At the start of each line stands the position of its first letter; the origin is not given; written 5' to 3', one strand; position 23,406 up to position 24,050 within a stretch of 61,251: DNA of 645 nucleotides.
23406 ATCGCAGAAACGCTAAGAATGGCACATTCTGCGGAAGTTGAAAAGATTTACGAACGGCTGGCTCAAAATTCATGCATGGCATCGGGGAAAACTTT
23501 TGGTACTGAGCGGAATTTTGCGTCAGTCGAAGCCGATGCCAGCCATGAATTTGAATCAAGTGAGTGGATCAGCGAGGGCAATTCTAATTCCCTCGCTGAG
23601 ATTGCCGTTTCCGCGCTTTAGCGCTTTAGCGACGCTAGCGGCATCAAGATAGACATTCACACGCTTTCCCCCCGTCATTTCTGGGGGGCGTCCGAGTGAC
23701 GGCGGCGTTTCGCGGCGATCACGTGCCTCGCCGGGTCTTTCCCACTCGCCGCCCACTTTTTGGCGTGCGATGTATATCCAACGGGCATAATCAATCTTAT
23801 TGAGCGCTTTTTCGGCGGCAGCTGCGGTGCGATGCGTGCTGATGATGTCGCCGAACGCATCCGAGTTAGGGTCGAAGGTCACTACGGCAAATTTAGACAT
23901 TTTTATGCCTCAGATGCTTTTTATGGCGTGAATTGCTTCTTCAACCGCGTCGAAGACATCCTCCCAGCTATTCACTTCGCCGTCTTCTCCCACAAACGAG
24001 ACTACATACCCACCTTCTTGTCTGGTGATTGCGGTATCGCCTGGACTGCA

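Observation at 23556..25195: Two paralogous mini-operons have duplicated promoter/5'UTR, orthogonal palindromic operators and MSKFAV/RHH-like terminal genes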

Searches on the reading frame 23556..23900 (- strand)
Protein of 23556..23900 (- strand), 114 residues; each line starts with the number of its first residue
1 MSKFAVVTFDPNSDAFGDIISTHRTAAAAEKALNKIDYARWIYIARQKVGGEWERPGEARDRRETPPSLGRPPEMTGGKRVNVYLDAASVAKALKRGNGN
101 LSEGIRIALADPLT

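Call 4: search_protein_families(library=pfam, proteins=[window:23556-23900:-], max_evalue=1)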
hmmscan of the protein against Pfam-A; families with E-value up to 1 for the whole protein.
window:23556-23900:- (114 aa): 0 families

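Call 5: search_protein_families(library=phrogs, proteins=[window:23556-23900:-], max_evalue=1)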
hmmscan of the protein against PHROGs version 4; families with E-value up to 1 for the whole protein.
window:23556-23900:- (114 aa): 0 families

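Call 13: find_homologous_proteins(query=window:23556-23900:-, max_evalue=0.01)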
Query window:23556-23900:- (114 aa): 9 proteins with E <= 0.01 among 40 candidates.
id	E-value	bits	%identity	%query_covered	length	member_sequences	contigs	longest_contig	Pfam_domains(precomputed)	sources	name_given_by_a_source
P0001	3.4e-69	247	100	100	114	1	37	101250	-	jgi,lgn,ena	-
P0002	6.9e-33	130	64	96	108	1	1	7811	-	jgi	jgi:hypothetical protein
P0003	9.3e-11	59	76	39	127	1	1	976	-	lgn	-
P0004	1.4e-10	59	52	61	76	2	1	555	-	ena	-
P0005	7.5e-10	56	78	36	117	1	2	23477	-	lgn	-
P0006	8.6e-10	56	77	38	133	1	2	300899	-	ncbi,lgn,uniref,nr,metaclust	ncbi:hypothetical protein [Chitinilyticum aquatile]|uniref:hypothetical protein n=1 Tax=Chitinilytic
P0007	9.7e-10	56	54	61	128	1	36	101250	-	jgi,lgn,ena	-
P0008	3.0e-9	54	55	56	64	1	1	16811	-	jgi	jgi:hypothetical protein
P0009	3.4e-9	54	73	39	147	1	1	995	-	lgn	-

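Call 14: search_solved_structures(query=window:23556-23900:-, max_evalue=10)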
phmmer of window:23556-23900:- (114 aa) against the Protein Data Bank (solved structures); distinct sequences matched with E-value up to 10: 0.

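Call 19: find_encoding_contigs(protein=P0002, flank=5000)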
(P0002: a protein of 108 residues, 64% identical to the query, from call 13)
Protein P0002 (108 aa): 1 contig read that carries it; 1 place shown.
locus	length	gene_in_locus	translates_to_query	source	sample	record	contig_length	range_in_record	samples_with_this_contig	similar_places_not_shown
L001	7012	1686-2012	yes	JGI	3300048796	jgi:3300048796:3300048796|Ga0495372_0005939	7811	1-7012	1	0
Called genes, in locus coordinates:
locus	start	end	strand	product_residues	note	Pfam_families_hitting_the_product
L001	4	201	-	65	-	-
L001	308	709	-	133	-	-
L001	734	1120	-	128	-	-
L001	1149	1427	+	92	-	-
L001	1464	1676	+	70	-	-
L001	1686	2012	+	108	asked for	-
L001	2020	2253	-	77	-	-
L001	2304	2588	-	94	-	-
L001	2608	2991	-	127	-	PF05866:RusA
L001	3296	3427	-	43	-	-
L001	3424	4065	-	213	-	-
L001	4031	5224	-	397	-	PF07120:DUF1376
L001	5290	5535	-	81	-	PF13443:HTH_26 (weak)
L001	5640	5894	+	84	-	-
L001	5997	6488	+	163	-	PF07017:PagP (weak)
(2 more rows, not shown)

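Call 20: find_encoding_contigs(protein=P0008, flank=6000)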
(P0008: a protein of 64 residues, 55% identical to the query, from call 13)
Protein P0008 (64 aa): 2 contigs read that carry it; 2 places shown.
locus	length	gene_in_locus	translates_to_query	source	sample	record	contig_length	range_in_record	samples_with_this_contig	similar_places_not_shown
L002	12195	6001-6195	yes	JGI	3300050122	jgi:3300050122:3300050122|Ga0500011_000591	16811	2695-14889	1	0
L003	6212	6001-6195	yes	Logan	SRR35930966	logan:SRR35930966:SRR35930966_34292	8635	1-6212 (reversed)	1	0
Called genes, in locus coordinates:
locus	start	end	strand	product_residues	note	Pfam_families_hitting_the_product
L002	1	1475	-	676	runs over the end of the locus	-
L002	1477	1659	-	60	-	-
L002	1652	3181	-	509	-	PF03237:Terminase_6N, PF17289:Terminase_6C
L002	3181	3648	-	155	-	-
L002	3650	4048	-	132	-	-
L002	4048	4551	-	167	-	-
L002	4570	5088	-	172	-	PF07463:NUMOD4, PF13392:HNH_3 (weak)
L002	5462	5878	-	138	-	-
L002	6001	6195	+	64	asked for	-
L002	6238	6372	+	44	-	-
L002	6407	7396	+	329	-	PF06067:DUF932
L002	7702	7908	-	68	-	-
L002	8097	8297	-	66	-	-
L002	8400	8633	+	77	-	-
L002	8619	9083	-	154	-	PF08774:VRR_NUC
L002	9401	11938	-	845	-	PF09250:Prim-Pol (weak), PF08707:PriCT_2, PF19263:DUF5906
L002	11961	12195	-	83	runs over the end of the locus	-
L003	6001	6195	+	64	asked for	-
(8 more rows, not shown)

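Call 25: find_encoding_contigs(protein=P0006, flank=5000, max_places=3)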
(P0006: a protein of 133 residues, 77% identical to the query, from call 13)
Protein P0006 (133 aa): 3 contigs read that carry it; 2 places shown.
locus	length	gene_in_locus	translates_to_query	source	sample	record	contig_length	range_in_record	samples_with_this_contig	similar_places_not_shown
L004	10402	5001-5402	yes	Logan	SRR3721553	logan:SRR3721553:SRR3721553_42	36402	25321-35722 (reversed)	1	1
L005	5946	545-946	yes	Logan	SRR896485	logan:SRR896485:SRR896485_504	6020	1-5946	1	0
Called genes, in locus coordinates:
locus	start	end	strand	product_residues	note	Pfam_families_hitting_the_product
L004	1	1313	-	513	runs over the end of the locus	PF20695:UbiD_N, PF01977:UbiD, PF20696:UbiD_C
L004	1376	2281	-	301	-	PF01263:Aldose_epim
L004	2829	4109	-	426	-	-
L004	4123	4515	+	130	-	PF20791:Acyl-ACP_TE_C (faint), PF13279:4HBT_2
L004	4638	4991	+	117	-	-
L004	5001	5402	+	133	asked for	-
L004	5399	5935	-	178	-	PF03245:Phage_lysis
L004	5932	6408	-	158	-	PF13539:Peptidase_M15_4 (weak)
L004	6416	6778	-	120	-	-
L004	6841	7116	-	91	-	-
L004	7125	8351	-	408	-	-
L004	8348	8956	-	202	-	-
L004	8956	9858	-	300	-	-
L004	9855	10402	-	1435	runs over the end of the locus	PF20155:TMP_3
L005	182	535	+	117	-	-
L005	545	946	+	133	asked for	-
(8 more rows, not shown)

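Call 26: find_encoding_contigs(protein=P0005, flank=5000, max_places=3)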
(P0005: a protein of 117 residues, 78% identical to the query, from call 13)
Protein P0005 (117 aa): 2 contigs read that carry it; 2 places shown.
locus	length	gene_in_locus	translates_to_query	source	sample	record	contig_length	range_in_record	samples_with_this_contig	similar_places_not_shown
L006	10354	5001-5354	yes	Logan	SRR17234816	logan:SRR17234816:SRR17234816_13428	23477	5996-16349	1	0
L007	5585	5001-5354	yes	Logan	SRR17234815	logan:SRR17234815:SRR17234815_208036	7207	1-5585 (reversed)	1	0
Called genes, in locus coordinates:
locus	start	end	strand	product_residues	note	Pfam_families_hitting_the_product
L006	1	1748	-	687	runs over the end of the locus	PF16510:P22_portal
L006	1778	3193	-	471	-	PF03237:Terminase_6N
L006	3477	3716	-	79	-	-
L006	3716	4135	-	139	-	-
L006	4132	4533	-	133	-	-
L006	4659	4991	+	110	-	-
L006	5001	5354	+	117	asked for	-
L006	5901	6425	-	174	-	-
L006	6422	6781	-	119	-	PF05866:RusA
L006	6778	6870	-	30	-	-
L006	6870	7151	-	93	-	PF11753:DUF3310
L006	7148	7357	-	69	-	-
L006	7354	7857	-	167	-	-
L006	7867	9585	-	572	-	PF13155:Toprim_2 (weak), PF13662:Toprim_4 (weak), PF03796:DnaB_C, PF13481:AAA_25 (faint)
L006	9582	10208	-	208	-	-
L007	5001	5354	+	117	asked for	-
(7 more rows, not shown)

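Call 36: search_solved_structures(query=A4, max_evalue=10, show_alignments=3)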
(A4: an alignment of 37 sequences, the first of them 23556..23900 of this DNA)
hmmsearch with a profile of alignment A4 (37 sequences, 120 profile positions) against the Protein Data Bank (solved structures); distinct sequences matched with E-value up to 10: 2.
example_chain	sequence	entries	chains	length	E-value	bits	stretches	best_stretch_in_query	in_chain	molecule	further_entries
3dwl_C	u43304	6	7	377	0.2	14.9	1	41-61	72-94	Actin-related protein 2/3 complex subunit 1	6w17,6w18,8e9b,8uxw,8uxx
5mq6_A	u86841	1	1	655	1.4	12.2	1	29-104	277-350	Pyridine nucleotide-disulfide oxidoreductase-like protein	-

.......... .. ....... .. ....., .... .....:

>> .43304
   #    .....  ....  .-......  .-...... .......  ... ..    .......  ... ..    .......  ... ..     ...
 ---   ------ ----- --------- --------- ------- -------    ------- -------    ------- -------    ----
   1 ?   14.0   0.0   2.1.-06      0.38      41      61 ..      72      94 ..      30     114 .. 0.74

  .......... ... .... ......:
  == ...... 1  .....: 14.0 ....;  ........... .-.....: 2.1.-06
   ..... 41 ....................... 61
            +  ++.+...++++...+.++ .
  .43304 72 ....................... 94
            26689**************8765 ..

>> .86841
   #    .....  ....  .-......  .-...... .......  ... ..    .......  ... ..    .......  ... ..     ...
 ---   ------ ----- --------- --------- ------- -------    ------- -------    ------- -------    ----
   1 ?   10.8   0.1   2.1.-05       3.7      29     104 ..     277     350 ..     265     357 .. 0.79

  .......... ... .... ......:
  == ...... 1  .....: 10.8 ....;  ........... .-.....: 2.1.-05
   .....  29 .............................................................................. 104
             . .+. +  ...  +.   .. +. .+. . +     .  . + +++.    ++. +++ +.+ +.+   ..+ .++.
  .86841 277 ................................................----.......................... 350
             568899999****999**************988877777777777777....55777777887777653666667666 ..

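Call 37: search_protein_families(library=pfam, alignment_id=A4, max_evalue=0.1)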
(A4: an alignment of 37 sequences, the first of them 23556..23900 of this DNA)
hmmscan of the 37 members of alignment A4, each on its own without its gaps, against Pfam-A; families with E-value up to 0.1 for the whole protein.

A. member 1, window:23556-23900:- (114 aa): 0 families

B. families by the number of members that match (of 37 scanned): 8 families
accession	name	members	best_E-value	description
PF07362.18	CcdA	2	5.2e-05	Post-segregation antitoxin CcdA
PF13560.12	HTH_31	1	0.003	Helix-turn-helix domain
PF14397.11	ATPgrasp_ST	1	0.018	Sugar-transfer associated ATP-grasp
PF08281.18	Sigma70_r4_2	1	0.032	Sigma-70, region 4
PF05829.17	Adeno_PX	1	0.06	Adenovirus late L2 mu core protein (Protein X)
PF01402.27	RHH_1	1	0.068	Ribbon-helix-helix protein, copG family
PF09282.15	Mago-bind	1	0.095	Mago binding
PF04534.17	Herpes_UL56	1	0.097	Herpesvirus UL56 protein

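Call 46: predict_structure(alignment_id=A4)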
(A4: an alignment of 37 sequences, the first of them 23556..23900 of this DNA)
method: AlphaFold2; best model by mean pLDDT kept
length: 114 residues; sequences in the alignment: 37
mean_pLDDT: 90.0   pTM: 0.58
mean pLDDT of the five models: 90.0, 89.7, 89.2, 89.0, 88.0
residues with pLDDT >= 90: 85; 70-90: 17; 50-70: 12; < 50: 0
segments of 3 or more residues with pLDDT < 50: none
pLDDT, mean of each block of 10 residues (from residue 1): 94 93 97 93 96 95 77 68 94 97 93 72
secondary structure, 60 per line:
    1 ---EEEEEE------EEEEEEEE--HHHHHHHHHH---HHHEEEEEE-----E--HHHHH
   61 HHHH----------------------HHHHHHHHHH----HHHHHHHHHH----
elements in order: E4-9 E16-23 H26-35 E42-47 H56-64 H87-96 H101-110

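Call 48: fold_search(model_id=the predicted structure, library=pdb)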
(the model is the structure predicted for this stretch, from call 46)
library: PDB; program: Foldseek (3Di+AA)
matches with E <= 10: 167; with E <= 0.001: 0
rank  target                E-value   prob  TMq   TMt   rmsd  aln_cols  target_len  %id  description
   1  7c78                  5.8e-01  0.18  0.24  0.32   6.1        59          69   19  The crystal structure of type I-F anti-crispr protein AcrIF9 (released 2021-05-26)
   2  4kee                  8.0e-01  0.20  0.25  0.22   6.9        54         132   13  Crystal Structure of Cofilin Mutant (cof1-158p) (released 2013-05-15)
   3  8wey_D                8.0e-01  0.10  0.26  0.25  11.5       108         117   16  PSI-LHCI of the red alga Cyanidium caldarium RK-1 (NIES-2137) (released 2024-02-14)
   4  9hyu_D                9.1e-01  0.10  0.27  0.16   9.7       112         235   13  Cryo-EM structure of the Chromera velia PSI supercomplex at 1.84 Angstrom resolution (released 2026-01-28)
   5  9eys_D                9.1e-01  0.08  0.26  0.23  11.3       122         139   16  Structure of Far-Red Photosystem I from C. thermalis PCC 7203 (released 2025-04-23)
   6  8cmo_D                1.0e+00  0.12  0.31  0.26  10.3       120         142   16  Cryo-EM structure of the Photosystem I - LHCI supercomplex from Coelastrella sp. (released 2024-03-06)
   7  6vqv_A                1.2e+00  0.18  0.27  0.39   4.3        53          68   17  Type I-F CRISPR-Csy complex with its inhibitor AcrF9 (released 2020-03-11)
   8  6k61_d                1.3e+00  0.08  0.24  0.21  11.5       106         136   20  Cryo-EM structure of the tetrameric photosystem I from a heterocyst-forming cyanobacterium Anabaena sp. PCC7120 (released 2019-10-09)
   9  6k61_D                1.4e+00  0.08  0.25  0.22  11.5       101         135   20  Cryo-EM structure of the tetrameric photosystem I from a heterocyst-forming cyanobacterium Anabaena sp. PCC7120 (released 2019-10-09)
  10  9kz9_D                1.4e+00  0.09  0.27  0.23  11.3       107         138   20  Cryo-EM structure of PSI-ACPI from Rhodomonas sp. NIES-2332 at 2.08 angstroms resolution (released 2025-11-26)
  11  5zk7_B                1.5e+00  0.16  0.27  0.19   4.5        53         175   19  Stapled-peptides tailored against initiation of translation (released 2019-02-20)
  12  4y28_D                1.5e+00  0.08  0.28  0.25  11.2       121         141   14  The structure of plant photosystem I super-complex at 2.8 angstrom resolution. (released 2015-08-19)
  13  7dz7_D                1.5e+00  0.08  0.29  0.25  10.9       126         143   15  State transition supercomplex PSI-LHCI-LHCII from double phosphatase mutant pph1;pbcp of green alga Chlamydomonas rein (released 2021-06-30)
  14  8jze_d                1.6e+00  0.08  0.29  0.18  11.2       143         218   17  PSI-AcpPCI supercomplex from Symbiodinium (released 2024-02-28)
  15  5oy0_D                1.8e+00  0.08  0.27  0.23  11.5       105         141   16  Structure of synechocystis photosystem I trimer at 2.5A resolution (released 2018-02-21)
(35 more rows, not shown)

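Call 66: fold_search(model_id=the predicted structure, library=viral)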
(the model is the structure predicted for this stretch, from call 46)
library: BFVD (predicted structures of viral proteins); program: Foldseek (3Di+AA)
matches with E <= 10: 620; with E <= 0.001: 0
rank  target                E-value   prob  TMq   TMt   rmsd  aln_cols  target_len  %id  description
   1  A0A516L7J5            1.2e-02  1.00  0.33  0.59   3.7        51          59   43  (no name in the UniProt tables at hand)
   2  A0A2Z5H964            2.3e-02  1.00  0.30  0.55   5.3        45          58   40  Uncharacterized protein [Pseudomonas phage phCDa]
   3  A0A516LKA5            2.6e-02  0.97  0.31  0.44   4.8        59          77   24  (no name in the UniProt tables at hand)
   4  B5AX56                4.7e-02  1.00  0.31  0.53   3.9        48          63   31  Uncharacterized protein [Iodobacter phage PhiPLPE]
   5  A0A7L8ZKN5            6.2e-02  0.99  0.29  0.48   3.7        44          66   25  Uncharacterized protein [Aeromonas phage BUCT551]
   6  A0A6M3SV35            7.5e-02  0.63  0.35  0.27  12.4       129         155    8  (no name in the UniProt tables at hand)
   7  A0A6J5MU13            9.8e-02  1.00  0.33  0.62   3.2        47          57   28  Uncharacterized protein [uncultured Caudovirales phage]
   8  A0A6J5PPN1            9.8e-02  1.00  0.27  0.44   6.5        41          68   34  Uncharacterized protein [uncultured Caudovirales phage]
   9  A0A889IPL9            9.8e-02  0.97  0.36  0.34   3.6        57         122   16  (no name in the UniProt tables at hand)
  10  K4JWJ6                9.8e-02  0.93  0.33  0.53   3.1        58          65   24  Uncharacterized protein [Caulobacter phage CcrColossus]
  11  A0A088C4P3            1.0e-01  0.98  0.36  0.62   3.1        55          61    7  (no name in the UniProt tables at hand)
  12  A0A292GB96            1.4e-01  0.98  0.34  0.67   3.7        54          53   20  (no name in the UniProt tables at hand)
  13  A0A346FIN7            1.4e-01  0.60  0.28  0.47   4.9        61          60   24  (no name in the UniProt tables at hand)
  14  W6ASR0                1.5e-01  0.85  0.33  0.49   3.9        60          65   18  Uncharacterized protein [Escherichia phage KBNP1711]
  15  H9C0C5                1.5e-01  0.30  0.28  0.26  13.4       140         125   12  (no name in the UniProt tables at hand)
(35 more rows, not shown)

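Call 94: find_encoding_contigs(protein=P0001, flank=4000, max_places=6)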
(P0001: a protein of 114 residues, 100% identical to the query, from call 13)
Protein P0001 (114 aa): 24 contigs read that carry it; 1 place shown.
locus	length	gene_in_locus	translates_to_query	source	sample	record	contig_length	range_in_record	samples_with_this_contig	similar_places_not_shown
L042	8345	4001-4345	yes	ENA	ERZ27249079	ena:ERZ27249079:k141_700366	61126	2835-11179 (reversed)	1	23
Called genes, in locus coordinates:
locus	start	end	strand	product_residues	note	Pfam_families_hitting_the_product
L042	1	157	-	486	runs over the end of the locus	PF05133:SPP1_portal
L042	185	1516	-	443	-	-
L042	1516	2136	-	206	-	-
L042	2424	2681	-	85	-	-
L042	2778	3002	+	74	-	-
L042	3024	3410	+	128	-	-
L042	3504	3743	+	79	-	-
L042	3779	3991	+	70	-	-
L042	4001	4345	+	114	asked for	-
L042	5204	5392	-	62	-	-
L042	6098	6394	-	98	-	-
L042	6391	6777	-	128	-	-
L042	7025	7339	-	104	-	-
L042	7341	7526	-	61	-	-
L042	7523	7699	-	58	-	-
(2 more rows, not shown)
